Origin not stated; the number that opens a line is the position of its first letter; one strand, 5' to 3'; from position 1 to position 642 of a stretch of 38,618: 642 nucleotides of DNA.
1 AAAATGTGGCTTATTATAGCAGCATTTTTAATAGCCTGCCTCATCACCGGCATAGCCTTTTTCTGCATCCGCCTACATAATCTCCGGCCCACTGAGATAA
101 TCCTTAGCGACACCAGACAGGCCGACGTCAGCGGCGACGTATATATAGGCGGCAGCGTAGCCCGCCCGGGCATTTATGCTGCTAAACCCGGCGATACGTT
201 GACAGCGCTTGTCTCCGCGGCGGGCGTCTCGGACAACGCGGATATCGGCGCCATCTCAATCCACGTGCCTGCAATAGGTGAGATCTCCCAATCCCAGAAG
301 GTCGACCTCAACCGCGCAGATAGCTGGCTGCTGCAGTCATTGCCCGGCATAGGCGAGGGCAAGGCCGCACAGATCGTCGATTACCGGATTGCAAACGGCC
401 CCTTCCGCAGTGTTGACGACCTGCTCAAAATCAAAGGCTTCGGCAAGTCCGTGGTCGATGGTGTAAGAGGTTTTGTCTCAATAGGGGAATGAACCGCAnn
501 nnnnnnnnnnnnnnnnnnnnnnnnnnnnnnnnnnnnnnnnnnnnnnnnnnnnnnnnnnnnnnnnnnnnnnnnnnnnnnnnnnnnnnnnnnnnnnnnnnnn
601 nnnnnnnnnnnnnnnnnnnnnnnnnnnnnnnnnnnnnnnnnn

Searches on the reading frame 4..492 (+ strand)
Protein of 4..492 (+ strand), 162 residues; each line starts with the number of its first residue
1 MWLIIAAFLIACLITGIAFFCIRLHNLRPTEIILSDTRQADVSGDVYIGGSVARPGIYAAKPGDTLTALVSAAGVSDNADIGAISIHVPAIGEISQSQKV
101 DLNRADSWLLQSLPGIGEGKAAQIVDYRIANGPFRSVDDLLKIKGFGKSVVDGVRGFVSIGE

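Call 10: search_protein_families(library=pfam, proteins=[window:4-492:+], max_evalue=0.001)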
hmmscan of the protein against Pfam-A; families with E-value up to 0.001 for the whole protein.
window:4-492:+ (162 aa): 6 families
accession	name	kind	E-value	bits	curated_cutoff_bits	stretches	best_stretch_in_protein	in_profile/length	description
PF12836.13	HHH_3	-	1e-19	70.8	27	1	96-158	2-64/65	Helix-hairpin-helix motif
PF00633.29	HHH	-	2.7e-06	27.4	24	0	110-127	13-30/30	Helix-hairpin-helix motif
PF10531.15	SLBB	-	2.9e-05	24.2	27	1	46-82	2-39/55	SLBB domain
PF03934.19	T2SSK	-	3.6e-05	24.5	24.2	1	100-147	1-48/63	Type II secretion system (T2SS), protein K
PF06514.17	PsbU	-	0.00067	20.1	24.5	0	96-146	11-57/93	Photosystem II 12 kDa extrinsic protein (PsbU)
PF14520.12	HHH_5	-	0.00084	20.2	27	0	110-151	4-48/57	Helix-hairpin-helix domain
